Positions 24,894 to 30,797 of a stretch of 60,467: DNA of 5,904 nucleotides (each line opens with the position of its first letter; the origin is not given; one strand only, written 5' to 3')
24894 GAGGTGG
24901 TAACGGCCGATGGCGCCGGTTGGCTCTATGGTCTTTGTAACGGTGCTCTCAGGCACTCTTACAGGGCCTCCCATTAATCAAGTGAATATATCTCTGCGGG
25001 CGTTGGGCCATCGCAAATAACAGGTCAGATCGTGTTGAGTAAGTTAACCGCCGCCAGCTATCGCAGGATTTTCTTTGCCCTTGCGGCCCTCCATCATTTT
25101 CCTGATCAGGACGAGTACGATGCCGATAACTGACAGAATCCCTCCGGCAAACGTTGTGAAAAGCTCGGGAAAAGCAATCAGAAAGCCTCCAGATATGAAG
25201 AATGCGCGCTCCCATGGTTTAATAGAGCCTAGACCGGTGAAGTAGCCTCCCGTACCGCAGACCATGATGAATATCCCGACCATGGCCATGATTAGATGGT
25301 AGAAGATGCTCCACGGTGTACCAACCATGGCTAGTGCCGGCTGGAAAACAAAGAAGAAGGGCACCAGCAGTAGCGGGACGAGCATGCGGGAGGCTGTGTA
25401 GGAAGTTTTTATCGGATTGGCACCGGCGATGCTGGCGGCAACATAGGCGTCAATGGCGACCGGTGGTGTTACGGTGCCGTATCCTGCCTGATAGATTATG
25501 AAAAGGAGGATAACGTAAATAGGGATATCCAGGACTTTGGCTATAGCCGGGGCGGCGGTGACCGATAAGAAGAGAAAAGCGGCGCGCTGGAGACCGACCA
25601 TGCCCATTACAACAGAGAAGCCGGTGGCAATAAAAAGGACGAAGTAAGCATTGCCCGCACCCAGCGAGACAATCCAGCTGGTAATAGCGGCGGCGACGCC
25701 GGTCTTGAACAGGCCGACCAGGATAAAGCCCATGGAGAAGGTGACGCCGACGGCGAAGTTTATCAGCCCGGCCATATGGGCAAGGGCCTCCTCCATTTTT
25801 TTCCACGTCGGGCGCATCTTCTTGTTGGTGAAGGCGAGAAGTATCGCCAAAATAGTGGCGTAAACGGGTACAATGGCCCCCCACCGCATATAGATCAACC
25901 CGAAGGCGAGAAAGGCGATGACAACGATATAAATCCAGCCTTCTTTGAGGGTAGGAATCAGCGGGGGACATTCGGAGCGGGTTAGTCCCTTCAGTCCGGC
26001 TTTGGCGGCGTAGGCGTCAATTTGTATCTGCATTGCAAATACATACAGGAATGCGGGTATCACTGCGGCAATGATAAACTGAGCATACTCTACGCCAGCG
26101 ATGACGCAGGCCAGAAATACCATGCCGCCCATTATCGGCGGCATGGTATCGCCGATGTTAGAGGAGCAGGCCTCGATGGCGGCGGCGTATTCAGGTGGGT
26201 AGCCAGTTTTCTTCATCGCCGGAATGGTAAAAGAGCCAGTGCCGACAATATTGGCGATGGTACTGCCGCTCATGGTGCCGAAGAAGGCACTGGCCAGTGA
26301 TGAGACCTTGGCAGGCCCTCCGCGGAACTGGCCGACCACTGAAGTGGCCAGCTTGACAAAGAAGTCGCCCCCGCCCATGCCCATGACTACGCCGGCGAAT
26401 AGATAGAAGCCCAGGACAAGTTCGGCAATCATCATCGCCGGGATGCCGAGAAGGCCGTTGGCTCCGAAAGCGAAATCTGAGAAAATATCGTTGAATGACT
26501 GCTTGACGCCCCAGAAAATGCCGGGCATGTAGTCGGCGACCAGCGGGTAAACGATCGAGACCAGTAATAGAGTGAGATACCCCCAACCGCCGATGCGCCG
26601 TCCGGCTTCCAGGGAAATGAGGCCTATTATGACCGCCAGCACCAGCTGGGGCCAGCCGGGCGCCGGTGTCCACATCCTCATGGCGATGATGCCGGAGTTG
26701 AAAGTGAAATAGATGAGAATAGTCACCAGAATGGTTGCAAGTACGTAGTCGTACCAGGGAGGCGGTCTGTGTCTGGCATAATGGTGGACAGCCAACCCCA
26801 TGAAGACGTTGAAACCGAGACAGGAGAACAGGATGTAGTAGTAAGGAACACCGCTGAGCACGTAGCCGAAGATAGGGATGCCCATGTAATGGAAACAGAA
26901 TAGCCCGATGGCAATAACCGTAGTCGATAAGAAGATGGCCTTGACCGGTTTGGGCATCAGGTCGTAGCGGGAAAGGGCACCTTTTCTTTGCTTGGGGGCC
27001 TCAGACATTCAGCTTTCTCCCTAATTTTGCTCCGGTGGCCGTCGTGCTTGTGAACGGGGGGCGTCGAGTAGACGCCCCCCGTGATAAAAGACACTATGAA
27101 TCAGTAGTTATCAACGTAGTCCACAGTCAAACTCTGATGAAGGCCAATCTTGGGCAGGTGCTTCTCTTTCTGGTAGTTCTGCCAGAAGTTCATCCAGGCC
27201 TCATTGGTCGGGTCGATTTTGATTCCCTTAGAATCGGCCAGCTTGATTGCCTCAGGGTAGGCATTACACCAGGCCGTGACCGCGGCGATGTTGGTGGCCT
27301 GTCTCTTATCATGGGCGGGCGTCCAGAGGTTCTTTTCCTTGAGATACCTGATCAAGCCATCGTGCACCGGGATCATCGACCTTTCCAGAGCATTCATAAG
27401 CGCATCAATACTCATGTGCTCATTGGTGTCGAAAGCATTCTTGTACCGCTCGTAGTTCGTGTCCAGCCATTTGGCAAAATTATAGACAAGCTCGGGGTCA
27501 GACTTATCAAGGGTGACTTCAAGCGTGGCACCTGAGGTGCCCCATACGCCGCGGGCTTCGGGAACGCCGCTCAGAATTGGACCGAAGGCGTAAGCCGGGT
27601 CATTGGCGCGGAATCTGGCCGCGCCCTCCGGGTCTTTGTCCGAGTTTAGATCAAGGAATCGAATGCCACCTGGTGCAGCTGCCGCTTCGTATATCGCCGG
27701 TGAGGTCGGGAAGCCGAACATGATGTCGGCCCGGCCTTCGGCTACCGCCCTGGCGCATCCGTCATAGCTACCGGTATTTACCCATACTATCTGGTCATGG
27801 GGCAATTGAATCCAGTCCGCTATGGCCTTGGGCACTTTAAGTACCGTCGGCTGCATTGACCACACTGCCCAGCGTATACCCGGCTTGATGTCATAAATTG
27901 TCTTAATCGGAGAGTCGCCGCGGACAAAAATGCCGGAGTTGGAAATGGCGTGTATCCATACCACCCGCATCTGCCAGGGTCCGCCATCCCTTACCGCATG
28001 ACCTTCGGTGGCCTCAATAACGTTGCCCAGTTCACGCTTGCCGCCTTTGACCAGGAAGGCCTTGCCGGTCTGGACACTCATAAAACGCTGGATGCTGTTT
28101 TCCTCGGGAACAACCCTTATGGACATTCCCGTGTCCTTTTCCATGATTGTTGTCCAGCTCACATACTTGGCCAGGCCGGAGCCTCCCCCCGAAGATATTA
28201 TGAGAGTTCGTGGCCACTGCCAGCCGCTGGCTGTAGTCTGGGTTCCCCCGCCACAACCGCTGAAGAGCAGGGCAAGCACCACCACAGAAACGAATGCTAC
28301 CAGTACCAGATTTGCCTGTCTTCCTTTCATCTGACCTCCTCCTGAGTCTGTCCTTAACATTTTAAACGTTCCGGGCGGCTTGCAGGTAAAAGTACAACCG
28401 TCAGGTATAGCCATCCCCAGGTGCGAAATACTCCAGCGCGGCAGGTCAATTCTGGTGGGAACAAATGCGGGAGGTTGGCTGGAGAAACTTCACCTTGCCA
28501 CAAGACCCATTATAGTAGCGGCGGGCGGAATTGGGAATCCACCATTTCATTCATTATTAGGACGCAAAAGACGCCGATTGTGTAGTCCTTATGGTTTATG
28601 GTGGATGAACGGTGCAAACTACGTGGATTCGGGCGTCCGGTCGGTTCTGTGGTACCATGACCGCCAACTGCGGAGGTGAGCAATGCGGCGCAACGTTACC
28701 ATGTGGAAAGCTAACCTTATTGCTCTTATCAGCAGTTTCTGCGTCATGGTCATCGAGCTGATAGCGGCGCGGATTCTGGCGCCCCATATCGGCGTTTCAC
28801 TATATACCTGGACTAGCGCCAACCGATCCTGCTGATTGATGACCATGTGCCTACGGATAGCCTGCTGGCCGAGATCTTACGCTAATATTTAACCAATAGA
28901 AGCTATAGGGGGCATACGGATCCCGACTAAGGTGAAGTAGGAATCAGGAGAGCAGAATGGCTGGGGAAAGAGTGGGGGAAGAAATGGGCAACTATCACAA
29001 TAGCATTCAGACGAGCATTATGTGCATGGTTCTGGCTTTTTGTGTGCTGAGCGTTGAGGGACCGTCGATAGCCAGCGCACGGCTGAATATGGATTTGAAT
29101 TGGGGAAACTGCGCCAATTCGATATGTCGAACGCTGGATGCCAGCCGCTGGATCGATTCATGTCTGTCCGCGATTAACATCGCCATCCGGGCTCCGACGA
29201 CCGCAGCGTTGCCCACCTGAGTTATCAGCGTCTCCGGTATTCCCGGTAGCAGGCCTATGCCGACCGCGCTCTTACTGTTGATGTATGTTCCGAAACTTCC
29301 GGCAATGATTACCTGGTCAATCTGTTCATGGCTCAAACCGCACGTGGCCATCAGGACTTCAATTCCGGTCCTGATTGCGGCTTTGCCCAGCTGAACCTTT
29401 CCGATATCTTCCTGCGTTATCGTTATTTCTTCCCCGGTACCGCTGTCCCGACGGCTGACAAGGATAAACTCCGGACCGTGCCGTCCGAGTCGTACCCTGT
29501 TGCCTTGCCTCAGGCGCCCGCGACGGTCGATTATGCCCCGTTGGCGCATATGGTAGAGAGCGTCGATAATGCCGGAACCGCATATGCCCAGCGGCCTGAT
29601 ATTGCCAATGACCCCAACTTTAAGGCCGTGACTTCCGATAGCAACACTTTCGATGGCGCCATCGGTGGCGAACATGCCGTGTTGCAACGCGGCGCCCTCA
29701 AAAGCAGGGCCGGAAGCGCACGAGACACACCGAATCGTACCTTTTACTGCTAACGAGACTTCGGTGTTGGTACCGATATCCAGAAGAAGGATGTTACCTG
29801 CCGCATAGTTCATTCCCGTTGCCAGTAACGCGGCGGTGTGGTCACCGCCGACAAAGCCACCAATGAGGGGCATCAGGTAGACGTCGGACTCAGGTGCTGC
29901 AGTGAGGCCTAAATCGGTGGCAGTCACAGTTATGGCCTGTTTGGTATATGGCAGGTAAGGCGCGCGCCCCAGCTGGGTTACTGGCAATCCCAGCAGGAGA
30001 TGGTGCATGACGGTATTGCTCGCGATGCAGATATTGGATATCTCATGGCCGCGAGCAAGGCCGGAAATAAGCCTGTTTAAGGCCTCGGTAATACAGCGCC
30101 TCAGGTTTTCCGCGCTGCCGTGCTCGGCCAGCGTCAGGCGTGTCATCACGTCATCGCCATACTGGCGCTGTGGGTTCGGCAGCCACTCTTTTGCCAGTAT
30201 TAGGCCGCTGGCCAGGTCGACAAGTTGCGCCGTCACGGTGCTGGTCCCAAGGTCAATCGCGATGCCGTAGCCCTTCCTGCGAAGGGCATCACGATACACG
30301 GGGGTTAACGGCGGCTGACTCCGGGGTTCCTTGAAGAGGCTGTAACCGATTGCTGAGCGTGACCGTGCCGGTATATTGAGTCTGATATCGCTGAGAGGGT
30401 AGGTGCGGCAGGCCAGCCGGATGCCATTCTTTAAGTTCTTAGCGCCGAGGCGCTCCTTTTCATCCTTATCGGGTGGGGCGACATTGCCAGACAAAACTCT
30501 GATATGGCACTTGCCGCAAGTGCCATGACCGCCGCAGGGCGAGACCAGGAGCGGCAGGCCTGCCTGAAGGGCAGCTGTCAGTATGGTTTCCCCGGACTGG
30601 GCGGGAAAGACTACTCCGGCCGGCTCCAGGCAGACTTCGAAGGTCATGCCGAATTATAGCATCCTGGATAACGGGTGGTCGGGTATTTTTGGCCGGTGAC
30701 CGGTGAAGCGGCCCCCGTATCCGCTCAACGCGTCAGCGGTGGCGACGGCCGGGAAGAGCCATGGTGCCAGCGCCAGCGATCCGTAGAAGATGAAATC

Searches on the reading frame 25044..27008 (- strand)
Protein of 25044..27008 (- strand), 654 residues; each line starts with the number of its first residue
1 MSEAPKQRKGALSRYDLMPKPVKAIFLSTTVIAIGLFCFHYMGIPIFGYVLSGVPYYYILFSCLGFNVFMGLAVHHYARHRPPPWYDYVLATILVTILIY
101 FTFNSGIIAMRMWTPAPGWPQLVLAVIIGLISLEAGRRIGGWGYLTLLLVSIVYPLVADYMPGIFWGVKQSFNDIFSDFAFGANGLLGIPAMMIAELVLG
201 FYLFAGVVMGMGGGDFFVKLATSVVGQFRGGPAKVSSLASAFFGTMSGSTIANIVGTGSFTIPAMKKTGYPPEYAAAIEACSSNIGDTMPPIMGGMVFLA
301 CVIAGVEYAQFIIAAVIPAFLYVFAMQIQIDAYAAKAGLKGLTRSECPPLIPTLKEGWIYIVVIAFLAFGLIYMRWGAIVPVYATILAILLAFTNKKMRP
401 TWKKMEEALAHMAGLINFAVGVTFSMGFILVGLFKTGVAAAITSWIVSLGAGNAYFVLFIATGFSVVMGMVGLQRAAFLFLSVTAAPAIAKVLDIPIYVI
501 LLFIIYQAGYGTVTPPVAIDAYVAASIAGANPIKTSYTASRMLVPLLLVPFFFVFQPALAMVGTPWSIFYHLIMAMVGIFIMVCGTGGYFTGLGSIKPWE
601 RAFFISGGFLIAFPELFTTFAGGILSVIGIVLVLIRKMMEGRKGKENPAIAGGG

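Call 6: search_protein_families(library=pfam, proteins=[window:25044-27008:-], max_evalue=0.01)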
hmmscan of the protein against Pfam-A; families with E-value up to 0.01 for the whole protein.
window:25044-27008:- (654 aa): 1 family
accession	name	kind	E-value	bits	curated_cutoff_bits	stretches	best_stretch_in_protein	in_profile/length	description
PF06808.19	DctM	-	6.3e-67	226.6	23.8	1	128-563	2-408/413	Tripartite ATP-independent periplasmic transporter, DctM component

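Call 7: search_protein_families(library=ncbifam, proteins=[window:25044-27008:-], max_evalue=0.01)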
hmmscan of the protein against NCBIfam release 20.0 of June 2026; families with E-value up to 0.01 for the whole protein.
window:25044-27008:- (654 aa): 3 families
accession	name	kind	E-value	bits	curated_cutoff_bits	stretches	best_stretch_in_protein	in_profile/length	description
TIGR02123.1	TRAP_fused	subfamily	9.5e-121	404.4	320.65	1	29-636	5-611/615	TRAP transporter fused permease subunit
TIGR00786.1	dctM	subfamily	6.1e-25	87.8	268.45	1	199-553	43-390/405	TRAP transporter large permease subunit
NF011634.1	PRK15060.1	equivalog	2e-05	23.8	800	1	194-561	54-418/425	2,3-diketo-L-gulonate TRAP transporter large permease YiaN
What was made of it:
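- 25044..27008 (-): Fused TRAP permease 1 (654 aa). TIGR02123, 404 bits (call 7).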

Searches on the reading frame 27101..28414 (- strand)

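Call 6: search_protein_families(library=pfam, proteins=[window:27101-28414:-], max_evalue=0.01)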
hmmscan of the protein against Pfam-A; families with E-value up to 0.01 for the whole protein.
window:27101-28414:- (437 aa): 2 families
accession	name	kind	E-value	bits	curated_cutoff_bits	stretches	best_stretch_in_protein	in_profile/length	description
PF16868.10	NMT1_3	-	1.4e-10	41.7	27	1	87-361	21-288/289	NMT1-like family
PF12974.12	Phosphonate-bd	-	0.00089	19.1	27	1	161-241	88-169/242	ABC transporter, phosphonate, periplasmic substrate-binding protein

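Call 7: search_protein_families(library=ncbifam, proteins=[window:27101-28414:-], max_evalue=0.01)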
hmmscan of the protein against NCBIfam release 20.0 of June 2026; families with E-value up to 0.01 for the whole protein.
window:27101-28414:- (437 aa): 2 families
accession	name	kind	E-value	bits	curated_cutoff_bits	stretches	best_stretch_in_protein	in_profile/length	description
TIGR02122.1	TRAP_TAXI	subfamily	2.5e-20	72.6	84.35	1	39-362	7-320/320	TAXI family TRAP transporter solute-binding subunit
NF058595.1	invert_tail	domain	0.0068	16.7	37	0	30-62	48-80/113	lipo-invert putative C-terminal anchoring domain-containing protein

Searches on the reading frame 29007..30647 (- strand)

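Call 6: search_protein_families(library=pfam, proteins=[window:29007-30647:-], max_evalue=0.01)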
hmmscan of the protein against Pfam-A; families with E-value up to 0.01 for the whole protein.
window:29007-30647:- (546 aa): 3 families
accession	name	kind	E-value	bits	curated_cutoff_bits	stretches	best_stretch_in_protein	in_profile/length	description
PF14574.11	RACo_C_ter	-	3.2e-77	259.5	27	1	286-528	3-250/261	C-terminal domain of RACo the ASKHA domain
PF17651.6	Raco_middle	-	1.6e-47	161.7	26.8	1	127-280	1-161/163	RACo middle region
PF00111.32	Fer2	-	5.1e-12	46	21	1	8-84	4-76/77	2Fe-2S iron-sulfur cluster binding domain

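Call 7: search_protein_families(library=ncbifam, proteins=[window:29007-30647:-], max_evalue=0.01)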
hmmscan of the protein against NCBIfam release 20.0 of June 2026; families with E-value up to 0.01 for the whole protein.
window:29007-30647:- (546 aa): 10 families
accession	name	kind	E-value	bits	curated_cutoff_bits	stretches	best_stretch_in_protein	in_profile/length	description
NF040756.1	corr_regen_AcsV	exception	2.9e-112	376.1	800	2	121-521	204-617/632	corrinoid activation/regeneration protein AcsV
TIGR04270.1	Rama_corrin_act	subfamily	4.2e-43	147.5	500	1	127-527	1-416/534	methylamine methyltransferase corrinoid protein reductive activase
TIGR01941.1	nqrF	equivalog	2.5e-10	39.8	295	1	16-95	46-123/405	NADH:ubiquinone reductase (Na(+)-transporting) subunit F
NF045803.1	MethMoxFADbindMmoC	equivalog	6.4e-07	28.5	500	1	11-94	13-93/343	aromatic/alkene monooxygenase hydroxylase FAD-binding subunit MmoC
NF040810.1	BenC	equivalog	1.1e-05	24.8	430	1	16-98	17-97/333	benzoate 1,2-dioxygenase electron transfer component BenC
TIGR02007.1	fdx_isc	equivalog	1.5e-05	25.1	132.1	1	7-93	11-100/110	ISC system 2Fe-2S type ferredoxin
TIGR02008.1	fdx_plant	subfamily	3.2e-05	23.6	81.15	1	16-91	19-89/97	ferredoxin [2Fe-2S]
TIGR02160.1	PA_CoA_Oxy5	hypoth_equivalog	0.00032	19.6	420.8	1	18-87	281-345/352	1,2-phenylacetyl-CoA epoxidase subunit PaaE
NF058606.1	GlBtMonoRdsGbcB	equivalog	0.00035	19.6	500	1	7-90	282-360/362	glycine betaine monooxygenase reductase subunit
NF004317.0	PRK05713.1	equivalog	0.0023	17.2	338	1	17-92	14-84/312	iron-sulfur-binding ferredoxin reductase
